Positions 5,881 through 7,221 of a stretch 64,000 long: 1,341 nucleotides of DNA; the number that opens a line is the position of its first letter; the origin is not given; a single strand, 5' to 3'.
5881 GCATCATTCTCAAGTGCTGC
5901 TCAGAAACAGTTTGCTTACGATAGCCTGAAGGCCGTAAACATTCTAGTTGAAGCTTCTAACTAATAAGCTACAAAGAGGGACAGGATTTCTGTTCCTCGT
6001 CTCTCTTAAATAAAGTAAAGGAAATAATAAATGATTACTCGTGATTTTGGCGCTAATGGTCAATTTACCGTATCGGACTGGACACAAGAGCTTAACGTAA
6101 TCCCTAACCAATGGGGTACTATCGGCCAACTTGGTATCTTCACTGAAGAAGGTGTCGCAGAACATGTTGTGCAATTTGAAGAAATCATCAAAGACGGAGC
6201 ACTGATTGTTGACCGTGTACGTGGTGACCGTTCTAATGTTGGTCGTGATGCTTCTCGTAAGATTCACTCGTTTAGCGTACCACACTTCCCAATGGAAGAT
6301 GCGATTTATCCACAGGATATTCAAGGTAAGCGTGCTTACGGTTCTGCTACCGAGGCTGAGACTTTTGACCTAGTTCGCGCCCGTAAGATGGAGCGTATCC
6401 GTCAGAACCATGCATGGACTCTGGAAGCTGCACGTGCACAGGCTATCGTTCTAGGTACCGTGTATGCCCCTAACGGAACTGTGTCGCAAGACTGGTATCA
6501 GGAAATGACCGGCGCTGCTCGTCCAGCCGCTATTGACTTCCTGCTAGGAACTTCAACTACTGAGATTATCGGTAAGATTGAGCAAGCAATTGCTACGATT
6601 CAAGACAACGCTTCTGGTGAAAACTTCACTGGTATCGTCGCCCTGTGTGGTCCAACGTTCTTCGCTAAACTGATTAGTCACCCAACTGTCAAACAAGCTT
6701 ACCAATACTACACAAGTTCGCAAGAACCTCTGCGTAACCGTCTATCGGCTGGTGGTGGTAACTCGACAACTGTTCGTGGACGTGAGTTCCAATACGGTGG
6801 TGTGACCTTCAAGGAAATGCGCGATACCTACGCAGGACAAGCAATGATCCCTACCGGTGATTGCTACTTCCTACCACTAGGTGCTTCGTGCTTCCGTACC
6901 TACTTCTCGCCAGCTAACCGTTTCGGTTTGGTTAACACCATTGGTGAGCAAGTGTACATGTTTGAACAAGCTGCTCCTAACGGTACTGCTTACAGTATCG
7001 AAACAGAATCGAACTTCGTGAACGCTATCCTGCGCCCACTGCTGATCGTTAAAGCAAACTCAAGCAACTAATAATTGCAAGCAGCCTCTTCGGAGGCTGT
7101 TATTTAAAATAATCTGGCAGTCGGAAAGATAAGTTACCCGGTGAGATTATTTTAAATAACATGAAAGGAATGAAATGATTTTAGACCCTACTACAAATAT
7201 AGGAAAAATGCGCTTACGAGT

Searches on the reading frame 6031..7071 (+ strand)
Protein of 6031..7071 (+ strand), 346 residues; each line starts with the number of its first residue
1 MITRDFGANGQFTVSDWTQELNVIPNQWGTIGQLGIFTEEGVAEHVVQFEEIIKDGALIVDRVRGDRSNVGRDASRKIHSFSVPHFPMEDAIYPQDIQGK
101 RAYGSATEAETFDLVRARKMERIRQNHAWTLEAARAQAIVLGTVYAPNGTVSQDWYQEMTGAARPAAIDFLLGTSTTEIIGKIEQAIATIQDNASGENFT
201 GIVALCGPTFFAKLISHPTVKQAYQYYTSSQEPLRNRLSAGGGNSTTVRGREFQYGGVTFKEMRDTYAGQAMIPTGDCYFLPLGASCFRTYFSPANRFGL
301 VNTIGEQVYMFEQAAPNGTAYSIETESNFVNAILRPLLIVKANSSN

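Call 31: search_dna_similar(query=window:6031-7071:+, collection=phages, mode=protein, max_rows=15)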
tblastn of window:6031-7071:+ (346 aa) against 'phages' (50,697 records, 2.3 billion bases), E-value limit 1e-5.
Records with a match: 1258; places in all: 1259; records where one place covers at least 80% of the query: 1245.
Best place of each record, by identity: <60% 1258.
By first word of the organism name: Escherichia 340; Pseudomonas 245; Vibrio 154; Rheinheimera 115; Salmonella 97; Klebsiella 40; Erwinia 35; Shigella 25; Aeromonas 24; Campylobacter 23; and 38 more.
By host as written in the record: - 170; Rheinheimera sp. BAL341 115; Escherichia coli 99; Pseudomonas aeruginosa 73; Escherichia coli K-12 MG1655 50; Pseudomonas aeruginosa PAO1 26; Campylobacter jejuni 21; Escherichia coli O157:H7 20; and 307 more.
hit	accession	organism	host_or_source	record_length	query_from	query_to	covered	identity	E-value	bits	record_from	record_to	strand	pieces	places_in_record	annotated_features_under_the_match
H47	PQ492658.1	Limnohabitans phage DC31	Limnohabitans sp. DCL3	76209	1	346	100%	52.0%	2e-109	356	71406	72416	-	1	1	major capsid protein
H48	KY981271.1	Curvibacter phage P26059A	Curvibacter sp. IMCC26059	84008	12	346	97%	47.2%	1e-89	299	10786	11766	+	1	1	major structural protein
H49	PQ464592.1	Pseudomonas phage Boevelstad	Pseudomonas poae B04_10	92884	12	342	96%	47.5%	2e-95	315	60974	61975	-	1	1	major head protein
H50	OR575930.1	Pseudomonas phage vB_PseuGesM_254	Pseudomonas gessardii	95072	12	342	96%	47.5%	7e-95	314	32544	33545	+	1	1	major capsid protein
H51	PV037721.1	Pseudomonas phage Bitten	Pseudomonas protegens ERG2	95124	3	341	98%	46.2%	2e-79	269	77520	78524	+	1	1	major head protein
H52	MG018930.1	Pseudomonas phage ventosus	Pseudomonas syringae pv. avii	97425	7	341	97%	45.6%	6e-79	268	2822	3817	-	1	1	major capsid protein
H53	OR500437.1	Pseudomonas phage vB_PF_Y1-MI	Pseudomonas fluorescens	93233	7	345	98%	45.0%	5e-76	259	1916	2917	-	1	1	major capsid protein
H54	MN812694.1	Pectobacterium phage Bobbio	Dickeya dianthicola F101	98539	3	341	98%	44.8%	2e-77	264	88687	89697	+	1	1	record has no annotation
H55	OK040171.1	Pseudomonas phage PHB09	Pseudomonas syringae pv. actinidiae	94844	3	341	98%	44.8%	2e-75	258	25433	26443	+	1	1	hypothetical protein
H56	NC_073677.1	Pseudomonas phage PHB09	Pseudomonas syringae pv. actinidiae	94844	3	341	98%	44.8%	2e-75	258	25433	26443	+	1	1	hypothetical protein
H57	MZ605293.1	Pseudomonas phage UAVern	Pseudomonas sp.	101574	4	341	98%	44.9%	2e-78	267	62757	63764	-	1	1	putative major capsid protein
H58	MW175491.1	Pseudomonas phage PN09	Pseudomonas syringae pv. actinidiae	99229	8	341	97%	45.4%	2e-78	266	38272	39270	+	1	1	major capsid protein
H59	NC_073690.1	Pseudomonas phage PN09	Pseudomonas syringae pv. actinidiae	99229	8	341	97%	45.4%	2e-78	266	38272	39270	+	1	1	major capsid protein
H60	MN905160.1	Pseudomonas phage PE09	Pseudomonas syringae pv. actinidiae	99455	8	341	97%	45.4%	2e-78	266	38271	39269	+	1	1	major capsid protein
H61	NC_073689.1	Pseudomonas phage PE09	Pseudomonas syringae pv. actinidiae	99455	8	341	97%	45.4%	2e-78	266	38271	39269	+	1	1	major capsid protein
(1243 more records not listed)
